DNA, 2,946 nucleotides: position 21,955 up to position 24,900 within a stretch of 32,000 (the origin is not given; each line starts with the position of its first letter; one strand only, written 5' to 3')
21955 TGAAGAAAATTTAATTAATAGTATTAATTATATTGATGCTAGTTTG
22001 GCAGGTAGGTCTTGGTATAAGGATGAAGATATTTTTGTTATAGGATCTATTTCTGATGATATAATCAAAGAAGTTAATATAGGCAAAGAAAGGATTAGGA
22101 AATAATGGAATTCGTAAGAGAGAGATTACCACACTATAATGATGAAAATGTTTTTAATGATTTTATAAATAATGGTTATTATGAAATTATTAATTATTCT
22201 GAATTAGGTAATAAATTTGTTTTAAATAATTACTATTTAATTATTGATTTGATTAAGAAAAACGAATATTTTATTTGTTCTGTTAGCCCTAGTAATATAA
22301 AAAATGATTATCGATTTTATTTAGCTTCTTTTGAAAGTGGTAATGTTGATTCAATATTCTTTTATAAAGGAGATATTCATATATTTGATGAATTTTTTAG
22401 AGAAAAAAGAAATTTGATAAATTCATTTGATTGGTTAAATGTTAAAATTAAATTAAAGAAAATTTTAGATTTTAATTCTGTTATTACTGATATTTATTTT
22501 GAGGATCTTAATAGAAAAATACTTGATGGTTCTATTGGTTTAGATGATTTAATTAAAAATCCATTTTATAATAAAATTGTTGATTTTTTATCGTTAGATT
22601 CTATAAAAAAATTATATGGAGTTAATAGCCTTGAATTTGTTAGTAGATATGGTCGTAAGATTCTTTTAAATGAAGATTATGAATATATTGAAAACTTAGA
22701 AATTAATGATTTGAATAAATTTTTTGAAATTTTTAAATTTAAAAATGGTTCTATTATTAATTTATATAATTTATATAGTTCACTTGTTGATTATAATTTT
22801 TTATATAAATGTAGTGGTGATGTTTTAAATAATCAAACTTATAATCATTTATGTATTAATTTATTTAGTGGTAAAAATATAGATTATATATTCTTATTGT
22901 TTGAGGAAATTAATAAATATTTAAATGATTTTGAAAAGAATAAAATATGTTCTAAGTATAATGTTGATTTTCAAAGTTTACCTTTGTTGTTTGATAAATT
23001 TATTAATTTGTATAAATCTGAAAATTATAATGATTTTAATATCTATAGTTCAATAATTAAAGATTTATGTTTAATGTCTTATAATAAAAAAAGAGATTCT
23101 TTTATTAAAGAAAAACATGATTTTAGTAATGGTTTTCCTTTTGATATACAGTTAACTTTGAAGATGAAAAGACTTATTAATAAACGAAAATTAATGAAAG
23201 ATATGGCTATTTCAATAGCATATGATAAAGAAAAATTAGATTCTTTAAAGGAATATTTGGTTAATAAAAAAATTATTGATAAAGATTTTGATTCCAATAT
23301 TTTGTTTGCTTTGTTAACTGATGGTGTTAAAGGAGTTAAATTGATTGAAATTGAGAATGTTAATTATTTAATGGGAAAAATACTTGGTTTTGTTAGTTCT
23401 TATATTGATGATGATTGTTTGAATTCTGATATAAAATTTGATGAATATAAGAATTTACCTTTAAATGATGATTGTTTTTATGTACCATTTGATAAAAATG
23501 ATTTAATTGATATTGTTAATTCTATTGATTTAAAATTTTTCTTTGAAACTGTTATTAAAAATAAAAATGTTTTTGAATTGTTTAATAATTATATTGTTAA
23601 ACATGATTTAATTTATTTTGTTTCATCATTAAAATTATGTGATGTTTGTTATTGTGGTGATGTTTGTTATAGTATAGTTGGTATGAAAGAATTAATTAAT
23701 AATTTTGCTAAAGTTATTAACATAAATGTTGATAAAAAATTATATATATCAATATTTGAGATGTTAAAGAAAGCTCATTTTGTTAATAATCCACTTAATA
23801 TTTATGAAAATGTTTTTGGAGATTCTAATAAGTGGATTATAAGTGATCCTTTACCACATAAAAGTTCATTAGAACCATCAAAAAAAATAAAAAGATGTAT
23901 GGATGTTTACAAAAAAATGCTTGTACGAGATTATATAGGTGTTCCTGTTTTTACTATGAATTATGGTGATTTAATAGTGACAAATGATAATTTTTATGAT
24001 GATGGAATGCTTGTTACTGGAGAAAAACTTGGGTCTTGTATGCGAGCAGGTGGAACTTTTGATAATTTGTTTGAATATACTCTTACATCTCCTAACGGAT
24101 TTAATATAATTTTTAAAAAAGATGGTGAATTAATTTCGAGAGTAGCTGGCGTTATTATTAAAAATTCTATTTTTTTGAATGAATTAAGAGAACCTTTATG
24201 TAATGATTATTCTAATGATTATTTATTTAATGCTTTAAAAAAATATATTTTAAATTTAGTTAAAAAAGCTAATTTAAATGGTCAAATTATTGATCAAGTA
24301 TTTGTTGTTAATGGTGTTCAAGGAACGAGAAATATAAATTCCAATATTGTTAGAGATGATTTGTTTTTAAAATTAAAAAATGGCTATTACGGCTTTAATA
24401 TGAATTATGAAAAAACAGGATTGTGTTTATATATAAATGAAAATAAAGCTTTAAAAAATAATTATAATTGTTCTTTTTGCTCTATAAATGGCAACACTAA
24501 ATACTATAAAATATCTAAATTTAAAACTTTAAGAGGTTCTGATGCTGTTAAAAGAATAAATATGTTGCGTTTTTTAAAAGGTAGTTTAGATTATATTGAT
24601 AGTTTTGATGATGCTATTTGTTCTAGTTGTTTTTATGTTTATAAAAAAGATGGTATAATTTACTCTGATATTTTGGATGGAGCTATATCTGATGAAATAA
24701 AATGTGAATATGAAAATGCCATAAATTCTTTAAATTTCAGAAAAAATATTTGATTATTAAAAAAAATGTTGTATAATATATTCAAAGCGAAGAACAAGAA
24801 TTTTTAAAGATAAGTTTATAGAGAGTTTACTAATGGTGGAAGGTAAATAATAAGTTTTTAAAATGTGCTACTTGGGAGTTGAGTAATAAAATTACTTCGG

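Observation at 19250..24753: Two translationally coupled, mutually paralogous giant ORFs of unassignable family between zupT and the alaS T-box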

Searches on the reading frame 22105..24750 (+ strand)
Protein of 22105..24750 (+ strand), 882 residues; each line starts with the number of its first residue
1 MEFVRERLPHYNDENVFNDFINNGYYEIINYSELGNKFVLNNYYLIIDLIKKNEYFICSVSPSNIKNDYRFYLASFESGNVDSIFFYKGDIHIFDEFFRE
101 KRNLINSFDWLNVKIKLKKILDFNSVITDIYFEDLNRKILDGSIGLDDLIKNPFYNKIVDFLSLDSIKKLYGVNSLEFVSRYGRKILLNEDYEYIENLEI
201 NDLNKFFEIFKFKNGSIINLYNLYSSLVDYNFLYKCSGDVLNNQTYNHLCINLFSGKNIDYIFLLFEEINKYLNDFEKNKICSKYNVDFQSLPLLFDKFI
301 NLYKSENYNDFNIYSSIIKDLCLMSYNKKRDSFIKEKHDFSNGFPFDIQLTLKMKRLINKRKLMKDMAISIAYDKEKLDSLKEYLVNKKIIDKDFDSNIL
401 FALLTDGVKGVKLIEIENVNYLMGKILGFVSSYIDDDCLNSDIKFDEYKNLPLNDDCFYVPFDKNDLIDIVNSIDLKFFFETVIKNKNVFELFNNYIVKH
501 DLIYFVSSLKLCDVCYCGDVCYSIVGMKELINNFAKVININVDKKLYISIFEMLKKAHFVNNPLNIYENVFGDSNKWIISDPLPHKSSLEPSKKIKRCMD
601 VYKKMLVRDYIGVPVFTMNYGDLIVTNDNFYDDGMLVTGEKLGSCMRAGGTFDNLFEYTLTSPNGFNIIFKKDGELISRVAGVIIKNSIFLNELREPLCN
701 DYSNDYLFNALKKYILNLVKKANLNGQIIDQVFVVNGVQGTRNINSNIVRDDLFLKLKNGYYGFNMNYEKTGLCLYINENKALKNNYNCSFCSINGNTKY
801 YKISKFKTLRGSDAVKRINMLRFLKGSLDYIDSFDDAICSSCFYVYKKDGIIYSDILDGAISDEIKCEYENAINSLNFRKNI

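Call 4: search_protein_families(library=pfam, proteins=[window:22105-24750:+], max_evalue=1)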
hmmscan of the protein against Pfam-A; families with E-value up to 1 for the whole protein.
window:22105-24750:+ (882 aa): 0 families

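Call 5: search_protein_families(library=padloc, proteins=[window:22105-24750:+], max_evalue=1)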
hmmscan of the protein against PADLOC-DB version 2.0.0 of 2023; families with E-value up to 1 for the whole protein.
window:22105-24750:+ (882 aa): 0 families

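Call 6: search_protein_families(library=ncbifam, proteins=[window:22105-24750:+], max_evalue=1)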
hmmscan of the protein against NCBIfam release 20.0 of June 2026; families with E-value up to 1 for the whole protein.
window:22105-24750:+ (882 aa): 0 families

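Call 10: find_homologous_proteins(query=window:22105-24750:+)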
Query window:22105-24750:+ (882 aa): 13 proteins with E <= 0.001 among 8000 candidates.
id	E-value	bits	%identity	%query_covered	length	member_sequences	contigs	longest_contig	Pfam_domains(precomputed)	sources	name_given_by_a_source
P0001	0.0e+0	1902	98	100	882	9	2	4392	-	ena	-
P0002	0.0e+0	1666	84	100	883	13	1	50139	-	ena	-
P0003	0.0e+0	1541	79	100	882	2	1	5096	-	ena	-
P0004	1.4e-269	915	53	100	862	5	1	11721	-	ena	-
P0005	2.7e-263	894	53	100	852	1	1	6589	-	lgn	-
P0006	5.6e-257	873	52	100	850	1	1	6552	-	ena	-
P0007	8.9e-257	873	51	100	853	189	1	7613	-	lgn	-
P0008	1.5e-242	826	55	91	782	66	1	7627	-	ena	-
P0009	1.7e-241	822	51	100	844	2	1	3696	-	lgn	-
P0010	8.6e-231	787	54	91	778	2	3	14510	-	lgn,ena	-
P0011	2.7e-223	762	50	91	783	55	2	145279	-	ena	-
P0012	7.6e-137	476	51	56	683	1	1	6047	-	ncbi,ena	-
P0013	8.8e-10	56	30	32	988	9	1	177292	-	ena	-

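Call 11: search_solved_structures(query=window:22105-24750:+, max_evalue=10)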
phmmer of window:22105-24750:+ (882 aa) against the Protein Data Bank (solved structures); distinct sequences matched with E-value up to 10: 3.
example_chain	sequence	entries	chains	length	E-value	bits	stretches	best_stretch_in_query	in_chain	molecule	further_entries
6z1p_Aq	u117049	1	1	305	0.79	11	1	336-396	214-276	Ribosomal protein L15, putative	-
5njt_Y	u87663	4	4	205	1.5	10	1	350-422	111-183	50S ribosomal protein L4 | Large ribosomal subunit protein uL4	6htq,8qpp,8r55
3j3v_E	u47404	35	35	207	1.6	10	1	350-422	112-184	50S ribosomal protein L4 | 50S ribosomal protein uL4 | Large ribosomal subunit protein uL4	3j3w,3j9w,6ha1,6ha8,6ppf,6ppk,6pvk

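Call 13: find_encoding_contigs(protein=P0011, flank=10000, max_places=3)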
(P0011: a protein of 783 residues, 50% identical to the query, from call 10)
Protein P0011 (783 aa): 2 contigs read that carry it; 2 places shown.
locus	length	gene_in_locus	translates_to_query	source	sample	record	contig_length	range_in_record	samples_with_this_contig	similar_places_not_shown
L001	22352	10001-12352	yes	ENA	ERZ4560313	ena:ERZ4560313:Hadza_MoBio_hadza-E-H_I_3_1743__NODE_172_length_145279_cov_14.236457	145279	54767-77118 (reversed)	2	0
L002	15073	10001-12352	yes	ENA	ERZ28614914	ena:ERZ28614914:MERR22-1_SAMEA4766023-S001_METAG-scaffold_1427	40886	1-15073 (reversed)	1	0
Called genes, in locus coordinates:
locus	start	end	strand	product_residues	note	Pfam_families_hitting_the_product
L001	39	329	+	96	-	PF01250:Ribosomal_S6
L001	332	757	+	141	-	PF00436:SSB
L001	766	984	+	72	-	PF01084:Ribosomal_S18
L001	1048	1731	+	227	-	-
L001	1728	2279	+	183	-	-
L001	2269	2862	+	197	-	-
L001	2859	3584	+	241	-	PF01416:PseudoU_synth_1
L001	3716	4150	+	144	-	PF00572:Ribosomal_L13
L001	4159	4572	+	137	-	PF00380:Ribosomal_S9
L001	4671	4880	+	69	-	-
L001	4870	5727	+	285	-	PF10672:Methyltrans_SAM, PF03602:Cons_hypoth95 (weak)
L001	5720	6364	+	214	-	PF00849:PseudoU_synth_2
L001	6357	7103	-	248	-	PF02535:Zip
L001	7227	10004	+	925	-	-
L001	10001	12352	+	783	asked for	-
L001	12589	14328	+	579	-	PF01411:tRNA-synt_2c, PF07973:tRNA_SAD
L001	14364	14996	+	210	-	PF01520:Amidase_3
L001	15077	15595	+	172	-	-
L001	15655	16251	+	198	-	-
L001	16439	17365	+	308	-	PF07751:Abi_2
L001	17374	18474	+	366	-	PF00089:Trypsin, PF13365:Trypsin_2, PF13180:PDZ_2, PF00595:PDZ, PF17820:PDZ_6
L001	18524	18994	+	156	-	PF00717:Peptidase_S24 (weak)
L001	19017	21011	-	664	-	PF00884:Sulfatase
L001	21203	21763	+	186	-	-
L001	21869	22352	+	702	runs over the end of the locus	PF01757:Acyl_transf_3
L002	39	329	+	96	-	PF01250:Ribosomal_S6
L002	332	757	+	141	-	PF00436:SSB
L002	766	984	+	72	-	PF01084:Ribosomal_S18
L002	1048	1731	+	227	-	-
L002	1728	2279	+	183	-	-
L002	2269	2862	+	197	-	-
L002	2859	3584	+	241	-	PF01416:PseudoU_synth_1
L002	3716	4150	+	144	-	PF00572:Ribosomal_L13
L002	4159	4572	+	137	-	PF00380:Ribosomal_S9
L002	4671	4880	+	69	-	-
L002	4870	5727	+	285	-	PF10672:Methyltrans_SAM, PF03602:Cons_hypoth95 (weak)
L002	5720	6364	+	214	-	PF00849:PseudoU_synth_2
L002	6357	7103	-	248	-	PF02535:Zip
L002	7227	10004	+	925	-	-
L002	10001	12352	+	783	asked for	-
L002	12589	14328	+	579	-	PF01411:tRNA-synt_2c, PF07973:tRNA_SAD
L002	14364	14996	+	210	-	PF01520:Amidase_3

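Call 14: find_encoding_contigs(protein=P0013, flank=10000, max_places=3)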
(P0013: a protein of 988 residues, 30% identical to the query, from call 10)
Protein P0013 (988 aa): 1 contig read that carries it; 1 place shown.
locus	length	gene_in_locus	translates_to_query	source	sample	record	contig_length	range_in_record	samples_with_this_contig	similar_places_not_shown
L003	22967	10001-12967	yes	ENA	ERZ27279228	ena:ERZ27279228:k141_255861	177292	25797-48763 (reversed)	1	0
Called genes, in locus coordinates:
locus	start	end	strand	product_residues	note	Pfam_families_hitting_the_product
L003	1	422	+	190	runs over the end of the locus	PF06130:PTAC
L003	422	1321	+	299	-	PF00005:ABC_tran, PF13304:AAA_21, PF13732:DrrA1-3_C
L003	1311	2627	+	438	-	PF12698:ABC2_membrane_3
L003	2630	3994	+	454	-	PF02878:PGM_PMM_I, PF02879:PGM_PMM_II, PF02880:PGM_PMM_III, PF00408:PGM_PMM_IV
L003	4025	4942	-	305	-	PF01458:SUFBD_core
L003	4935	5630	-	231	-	PF02463:SMC_N, PF00005:ABC_tran, PF13304:AAA_21 (weak)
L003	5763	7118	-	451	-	PF00437:T2SSE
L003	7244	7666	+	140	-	-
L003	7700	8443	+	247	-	-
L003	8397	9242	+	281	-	PF03419:Peptidase_U4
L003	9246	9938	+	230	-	PF04542:Sigma70_r2, PF01381:HTH_3 (faint), PF04545:Sigma70_r4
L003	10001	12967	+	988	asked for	-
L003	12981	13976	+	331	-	-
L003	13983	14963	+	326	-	PF00149:Metallophos, PF12850:Metallophos_2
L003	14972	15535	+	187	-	PF00702:Hydrolase (weak), PF06941:NT5C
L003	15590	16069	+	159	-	PF02620:YceD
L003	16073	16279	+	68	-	PF01783:Ribosomal_L32p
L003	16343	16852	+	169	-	PF00588:SpoU_methylase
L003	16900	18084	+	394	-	PF20706:GT4-conflict (weak), PF00534:Glycos_transf_1, PF13692:Glyco_trans_1_4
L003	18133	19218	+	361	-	PF02646:RmuC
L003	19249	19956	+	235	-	PF09560:Spore_YunB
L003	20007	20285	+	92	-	PF06265:YutD-like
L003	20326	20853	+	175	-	-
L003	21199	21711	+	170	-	-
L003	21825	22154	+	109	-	PF05103:DivIVA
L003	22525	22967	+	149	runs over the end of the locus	PF12844:HTH_19, PF13413:HTH_25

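Call 15: find_encoding_contigs(protein=P0002, flank=10000, max_places=3)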
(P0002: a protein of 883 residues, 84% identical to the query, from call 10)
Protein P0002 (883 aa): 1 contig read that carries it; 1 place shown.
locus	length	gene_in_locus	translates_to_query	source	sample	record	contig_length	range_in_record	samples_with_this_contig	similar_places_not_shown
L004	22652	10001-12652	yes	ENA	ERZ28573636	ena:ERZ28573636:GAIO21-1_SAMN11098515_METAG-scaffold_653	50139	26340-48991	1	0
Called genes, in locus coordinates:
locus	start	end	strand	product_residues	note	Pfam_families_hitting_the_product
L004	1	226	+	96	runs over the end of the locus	PF01250:Ribosomal_S6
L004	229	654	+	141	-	PF00436:SSB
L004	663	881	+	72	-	PF01084:Ribosomal_S18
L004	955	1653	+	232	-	-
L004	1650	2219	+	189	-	-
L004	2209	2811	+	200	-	-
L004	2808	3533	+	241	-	PF01416:PseudoU_synth_1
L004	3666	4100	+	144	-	PF00572:Ribosomal_L13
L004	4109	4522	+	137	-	PF00380:Ribosomal_S9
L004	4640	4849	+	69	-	-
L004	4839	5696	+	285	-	PF10672:Methyltrans_SAM, PF03602:Cons_hypoth95 (weak)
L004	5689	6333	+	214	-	PF00849:PseudoU_synth_2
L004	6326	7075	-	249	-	PF02535:Zip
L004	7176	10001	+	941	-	-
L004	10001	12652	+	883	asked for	-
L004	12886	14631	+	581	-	PF01411:tRNA-synt_2c, PF07973:tRNA_SAD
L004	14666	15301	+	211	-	PF01520:Amidase_3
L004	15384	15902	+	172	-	-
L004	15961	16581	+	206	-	-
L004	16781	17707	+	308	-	PF07751:Abi_2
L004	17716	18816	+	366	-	PF00089:Trypsin, PF13365:Trypsin_2, PF13180:PDZ_2, PF00595:PDZ, PF17820:PDZ_6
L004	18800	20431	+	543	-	-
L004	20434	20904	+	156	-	-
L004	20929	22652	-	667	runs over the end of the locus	PF00884:Sulfatase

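Call 26: search_protein_families(library=phrogs, proteins=[window:22105-24750:+, P0013], max_evalue=1)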
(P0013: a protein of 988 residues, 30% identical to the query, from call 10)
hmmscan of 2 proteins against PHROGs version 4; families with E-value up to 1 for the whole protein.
window:22105-24750:+ (882 aa): 0 families

P0013 (988 aa): 1 family
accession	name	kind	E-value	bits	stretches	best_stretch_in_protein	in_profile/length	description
phrog_13970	-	unknown function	0.11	13.7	0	336-383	43-90/119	-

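Call 27: search_protein_families(library=pfam, proteins=[P0013, L003:12981-13976:+], max_evalue=0.1)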
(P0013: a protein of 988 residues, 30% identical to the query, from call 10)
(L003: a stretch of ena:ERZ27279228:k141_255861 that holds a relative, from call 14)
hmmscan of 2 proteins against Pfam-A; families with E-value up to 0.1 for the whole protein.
P0013 (988 aa): 0 families

L003:12981-13976:+ (331 aa): 0 families
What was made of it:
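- Tried and rejected: Pfam, NCBIfam, PADLOC and PHROGs on A, B and P0013 gave nothing above noise (calls 4-6, 26, 27).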

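Call 29: find_related_loci(query=A2, collection=genome_contigs, flank=10000)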
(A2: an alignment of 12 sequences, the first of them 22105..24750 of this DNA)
Query A2 (882 aa) in genome_contigs; peptide patterns used: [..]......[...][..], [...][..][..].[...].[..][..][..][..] (x = any residue, [..] = any of these).
64 stretches matched a pattern; 4 encode a relative of the query (tblastn E <= 1e-3); 4 distinct loci.
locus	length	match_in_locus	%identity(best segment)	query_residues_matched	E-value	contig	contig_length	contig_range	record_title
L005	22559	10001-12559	51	1-882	0e+0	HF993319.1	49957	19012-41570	Firmicutes bacterium CAG:884 genomic scaffold, scf26, whole genome shotgun sequence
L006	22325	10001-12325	51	80-882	0e+0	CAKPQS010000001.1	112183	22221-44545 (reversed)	MAG: uncultured Bacilli bacterium isolate REFINED_METABAT215_TOP10_CONTIGS_1500_ASSEMBLY_K77_MERGED__Hadza_PheChl_Fiber-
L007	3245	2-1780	55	272-882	0e+0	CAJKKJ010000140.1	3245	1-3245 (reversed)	MAG TPA_asm: uncultured Firmicutes bacterium isolate ERR260186-bin.19 genome assembly, contig: NODE_11622_length_3245_co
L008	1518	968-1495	56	78-252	1e-50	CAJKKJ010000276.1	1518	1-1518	MAG TPA_asm: uncultured Firmicutes bacterium isolate ERR260186-bin.19 genome assembly, contig: NODE_28529_length_1518_co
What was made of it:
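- On Known anti-phage defence systems (PADLOC-DB 2.0): The locus is fixed and syntenic among housekeeping genes (calls 13, 15, 29).
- The pair occupies a fixed housekeeping locus in all relatives (calls 13, 15, 29).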

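Call 33: search_protein_representatives(alignment_id=A2)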
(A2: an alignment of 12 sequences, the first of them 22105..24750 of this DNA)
Query: 12 sequences, 862 profile positions. Proteins with E-value up to 0.001 (for the whole library): 378; up to 1e-10: 328; up to 1e-30: 240. The best 150 are listed.
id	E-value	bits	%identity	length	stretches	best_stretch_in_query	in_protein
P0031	0.0e+00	1202.2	-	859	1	1-862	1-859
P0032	1.0e-95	338.3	-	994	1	11-851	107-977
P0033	2.2e-59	218.1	-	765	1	169-840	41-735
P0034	1.9e-57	211.7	-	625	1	294-845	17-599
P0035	5.6e-55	203.5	-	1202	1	442-838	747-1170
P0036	1.8e-54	201.9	-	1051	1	47-851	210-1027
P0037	2.1e-54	201.6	-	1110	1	453-840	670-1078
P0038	2.6e-54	201.3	-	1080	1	32-857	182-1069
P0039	3.3e-54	200.9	-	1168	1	105-856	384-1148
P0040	4.1e-54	200.6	-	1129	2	456-851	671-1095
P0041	5.6e-54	200.2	-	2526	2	235-776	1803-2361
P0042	1.4e-53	198.9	-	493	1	456-846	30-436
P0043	3.7e-53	197.5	-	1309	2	457-838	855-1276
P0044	5.9e-53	196.8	-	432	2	449-737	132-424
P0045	6.7e-53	196.6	-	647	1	274-857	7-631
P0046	8.0e-53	196.4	-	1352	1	109-840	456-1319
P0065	1.9e-50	188.5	-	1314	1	103-840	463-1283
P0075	6.2e-49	183.5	-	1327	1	12-849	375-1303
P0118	5.7e-44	167.1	-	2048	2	406-858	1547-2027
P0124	6.8e-44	166.8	-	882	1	30-848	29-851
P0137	4.4e-43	164.1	-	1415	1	108-842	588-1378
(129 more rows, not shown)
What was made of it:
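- On Unnamed giant-protein family of uncultured Bacilli (defined here; no Pfam or NCBIfam model): The B-clade profile aligns over positions ~10-860 of 862 with many 1,000-1,400-aa proteins at E 1e-40 to 1e-95 (call 33).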

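Call 36: predict_structure(alignment_id=A1)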
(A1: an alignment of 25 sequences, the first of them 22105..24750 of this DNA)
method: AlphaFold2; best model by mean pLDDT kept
length: 882 residues; sequences in the alignment: 25
mean_pLDDT: 86.7   pTM: 0.65
mean pLDDT of the five models: 86.7, 85.6, 85.1, 82.7, 82.5
residues with pLDDT >= 90: 349; 70-90: 491; 50-70: 41; < 50: 1
segments of 3 or more residues with pLDDT < 50: none
pLDDT, mean of each block of 10 residues (from residue 1): 61 87 89 88 92 88 88 88 84 90 71 81 88 91 89 89 94 93 88 92 94 93 92 84 81 65 89 92 91 88 79 88 93 92 88 91 90 91 90 87 84 73 88 87 87 91 92 92 94 93 91 79 91 88 76 87 79 79 71 89 87 93 92 83 82 92 94 89 94 80 88 96 92 86 82 87 86 92 86 86 82 84 81 85 87 82 80 85 72
secondary structure, 60 per line:
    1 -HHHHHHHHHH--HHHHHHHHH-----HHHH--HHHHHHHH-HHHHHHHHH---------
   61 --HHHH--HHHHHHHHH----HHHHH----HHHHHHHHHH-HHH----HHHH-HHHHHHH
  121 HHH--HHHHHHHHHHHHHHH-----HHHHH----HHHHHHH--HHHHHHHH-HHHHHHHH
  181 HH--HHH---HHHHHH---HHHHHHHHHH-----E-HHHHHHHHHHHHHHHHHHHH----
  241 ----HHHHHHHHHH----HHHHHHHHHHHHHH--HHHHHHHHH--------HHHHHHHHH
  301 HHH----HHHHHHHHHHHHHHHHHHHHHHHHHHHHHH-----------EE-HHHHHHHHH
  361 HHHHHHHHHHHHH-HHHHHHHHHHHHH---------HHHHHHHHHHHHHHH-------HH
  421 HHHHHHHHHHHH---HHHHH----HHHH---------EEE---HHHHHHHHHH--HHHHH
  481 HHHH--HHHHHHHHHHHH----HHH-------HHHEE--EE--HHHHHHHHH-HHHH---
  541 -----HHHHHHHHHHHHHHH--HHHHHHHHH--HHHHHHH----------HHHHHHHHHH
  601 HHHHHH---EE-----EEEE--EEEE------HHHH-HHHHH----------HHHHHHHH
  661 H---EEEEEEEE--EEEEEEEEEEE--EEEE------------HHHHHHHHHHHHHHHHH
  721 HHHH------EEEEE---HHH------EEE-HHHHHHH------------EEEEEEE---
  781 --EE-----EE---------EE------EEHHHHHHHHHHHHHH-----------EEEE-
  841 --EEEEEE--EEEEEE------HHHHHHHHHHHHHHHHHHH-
elements in order (helices of 4 or more, strands of 3 or more residues): H2-11 H14-22 H28-31 H34-41 H43-51 H63-66 H69-77 H82-86 H91-100 H109-112 H114-123 H126-140 H146-150 H155-161 H164-171 H173-182 H191-196 H200-209 H217-236 H245-254 H259-272 H275-283 H292-303 H308-337 H352-373 H375-387 H397-411 H419-432 H436-440 H445-448 E458-460 H464-473 H476-484 H487-498 H524-532 H534-537 H546-560 H563-571 H574-580 H591-606 E617-620 E623-626 H633-636 H638-642 H653-661 E665-672 E675-685 E688-691 H704-724 E731-735 E748-750 H752-758 E771-777 H811-824 E836-839 E843-848 E851-856 H863-881

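Call 39: search_protein_families(library=pfam, alignment_id=A4, max_evalue=0.01)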
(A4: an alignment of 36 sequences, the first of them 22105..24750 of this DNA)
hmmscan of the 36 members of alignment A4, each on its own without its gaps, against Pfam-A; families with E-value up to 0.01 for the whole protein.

A. member 1, window:22105-24750:+ (882 aa): 0 families

B. families by the number of members that match (of 36 scanned): 3 families
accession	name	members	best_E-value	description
PF03448.22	MgtE_N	1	0.00014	MgtE intracellular N domain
PF24435.1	RRM_NFXL1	1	0.0043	NFXL1 RRM-like domain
PF04212.24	MIT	1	0.0095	MIT (microtubule interacting and transport) domain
